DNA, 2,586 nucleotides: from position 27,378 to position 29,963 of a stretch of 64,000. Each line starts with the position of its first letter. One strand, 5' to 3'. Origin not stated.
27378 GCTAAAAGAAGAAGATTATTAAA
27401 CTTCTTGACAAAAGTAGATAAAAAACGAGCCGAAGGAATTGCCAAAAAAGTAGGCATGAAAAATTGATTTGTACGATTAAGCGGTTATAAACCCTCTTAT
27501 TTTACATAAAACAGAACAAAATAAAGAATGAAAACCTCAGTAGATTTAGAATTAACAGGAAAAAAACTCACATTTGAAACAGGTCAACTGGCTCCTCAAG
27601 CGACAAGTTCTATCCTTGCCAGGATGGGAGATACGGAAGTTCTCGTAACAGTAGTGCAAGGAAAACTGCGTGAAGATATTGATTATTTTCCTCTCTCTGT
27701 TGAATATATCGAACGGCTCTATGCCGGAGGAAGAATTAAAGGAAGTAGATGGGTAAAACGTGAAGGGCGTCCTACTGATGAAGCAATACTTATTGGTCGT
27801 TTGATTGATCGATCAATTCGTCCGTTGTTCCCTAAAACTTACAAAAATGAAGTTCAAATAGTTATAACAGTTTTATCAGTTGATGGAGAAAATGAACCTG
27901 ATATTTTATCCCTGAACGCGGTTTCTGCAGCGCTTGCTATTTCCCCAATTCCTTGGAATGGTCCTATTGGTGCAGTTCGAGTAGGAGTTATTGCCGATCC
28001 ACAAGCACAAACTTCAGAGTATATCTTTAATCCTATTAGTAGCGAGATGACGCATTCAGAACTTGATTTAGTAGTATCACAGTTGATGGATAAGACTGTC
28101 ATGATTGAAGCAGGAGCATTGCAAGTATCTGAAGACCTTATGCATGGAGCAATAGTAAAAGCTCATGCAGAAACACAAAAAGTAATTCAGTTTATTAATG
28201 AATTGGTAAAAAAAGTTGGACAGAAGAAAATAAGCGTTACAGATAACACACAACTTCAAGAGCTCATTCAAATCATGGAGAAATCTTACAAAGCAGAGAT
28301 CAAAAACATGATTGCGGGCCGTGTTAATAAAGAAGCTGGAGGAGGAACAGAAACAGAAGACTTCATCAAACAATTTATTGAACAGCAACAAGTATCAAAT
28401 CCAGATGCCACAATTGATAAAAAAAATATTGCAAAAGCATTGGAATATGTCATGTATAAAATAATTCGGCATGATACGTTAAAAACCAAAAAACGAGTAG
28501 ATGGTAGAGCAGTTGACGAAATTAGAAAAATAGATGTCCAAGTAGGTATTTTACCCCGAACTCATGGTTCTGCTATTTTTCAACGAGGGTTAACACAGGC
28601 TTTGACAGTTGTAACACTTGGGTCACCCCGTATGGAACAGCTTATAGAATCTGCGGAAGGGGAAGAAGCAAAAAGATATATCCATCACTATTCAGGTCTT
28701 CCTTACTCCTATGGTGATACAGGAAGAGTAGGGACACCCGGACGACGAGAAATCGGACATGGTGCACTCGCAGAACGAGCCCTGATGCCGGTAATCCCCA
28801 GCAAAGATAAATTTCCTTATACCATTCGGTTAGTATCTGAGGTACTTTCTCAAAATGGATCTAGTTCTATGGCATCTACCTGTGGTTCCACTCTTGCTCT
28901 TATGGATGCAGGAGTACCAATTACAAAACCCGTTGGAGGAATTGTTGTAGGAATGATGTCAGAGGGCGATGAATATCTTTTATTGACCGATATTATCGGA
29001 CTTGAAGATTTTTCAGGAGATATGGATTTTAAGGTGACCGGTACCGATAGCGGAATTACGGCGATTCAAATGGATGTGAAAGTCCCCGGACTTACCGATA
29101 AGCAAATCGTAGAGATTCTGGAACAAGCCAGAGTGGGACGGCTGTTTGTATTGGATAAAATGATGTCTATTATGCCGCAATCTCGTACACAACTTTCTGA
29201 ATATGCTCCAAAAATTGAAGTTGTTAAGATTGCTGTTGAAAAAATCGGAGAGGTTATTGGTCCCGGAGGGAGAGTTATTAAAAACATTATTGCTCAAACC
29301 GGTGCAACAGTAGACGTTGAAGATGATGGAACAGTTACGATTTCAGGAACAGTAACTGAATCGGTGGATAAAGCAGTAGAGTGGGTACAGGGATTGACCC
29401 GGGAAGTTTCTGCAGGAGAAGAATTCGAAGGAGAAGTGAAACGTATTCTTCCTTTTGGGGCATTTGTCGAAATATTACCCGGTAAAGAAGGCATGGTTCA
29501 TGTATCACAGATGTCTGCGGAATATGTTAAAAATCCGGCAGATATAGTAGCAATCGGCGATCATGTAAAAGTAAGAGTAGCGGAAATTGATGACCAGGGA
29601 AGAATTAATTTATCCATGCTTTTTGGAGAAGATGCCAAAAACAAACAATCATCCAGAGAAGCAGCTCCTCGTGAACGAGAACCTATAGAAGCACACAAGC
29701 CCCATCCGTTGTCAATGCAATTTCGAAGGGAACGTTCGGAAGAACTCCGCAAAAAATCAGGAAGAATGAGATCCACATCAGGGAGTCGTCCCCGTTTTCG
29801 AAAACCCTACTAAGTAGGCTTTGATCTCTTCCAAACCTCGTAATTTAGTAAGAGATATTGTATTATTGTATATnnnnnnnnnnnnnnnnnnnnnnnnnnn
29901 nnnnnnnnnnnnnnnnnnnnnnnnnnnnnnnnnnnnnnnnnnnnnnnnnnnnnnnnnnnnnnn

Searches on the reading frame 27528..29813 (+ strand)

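Call 12: search_protein_families(library=pfam, proteins=[window:27528-29813:+], max_evalue=0.01)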
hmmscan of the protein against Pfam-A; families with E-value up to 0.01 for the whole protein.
window:27528-29813:+ (761 aa): 8 families
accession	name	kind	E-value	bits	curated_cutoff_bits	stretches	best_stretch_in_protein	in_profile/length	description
PF01138.27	RNase_PH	-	6.6e-57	192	25.5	2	12-142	3-130/130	3' exoribonuclease family, domain 1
PF00575.29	S1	-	7.4e-19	68.4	22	1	628-697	3-73/74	S1 RNA binding domain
PF00013.35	KH_1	-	1.1e-12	47.9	21.5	1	564-621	2-65/66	KH domain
PF03725.20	RNase_PH_C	-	3.2e-10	40.3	20.8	2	145-214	1-66/67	3' exoribonuclease family, domain 2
PF23459.1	S1_RRP5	-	7.4e-06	26.9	27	1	629-690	3-64/72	RRP5 S1 domain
PF03726.19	PNPase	-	0.00031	21.6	24.6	1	278-327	36-80/81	Polyribonucleotide nucleotidyltransferase, RNA binding domain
PF22675.2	KH-I_KHDC4-BBP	-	0.00062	20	30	1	573-608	8-43/76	KHDC4/BBP-like, KH-domain type I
PF23052.1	KH_N4BP1_2nd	-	0.00074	20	27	1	578-632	19-72/120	N4BP1, second type I KH-domain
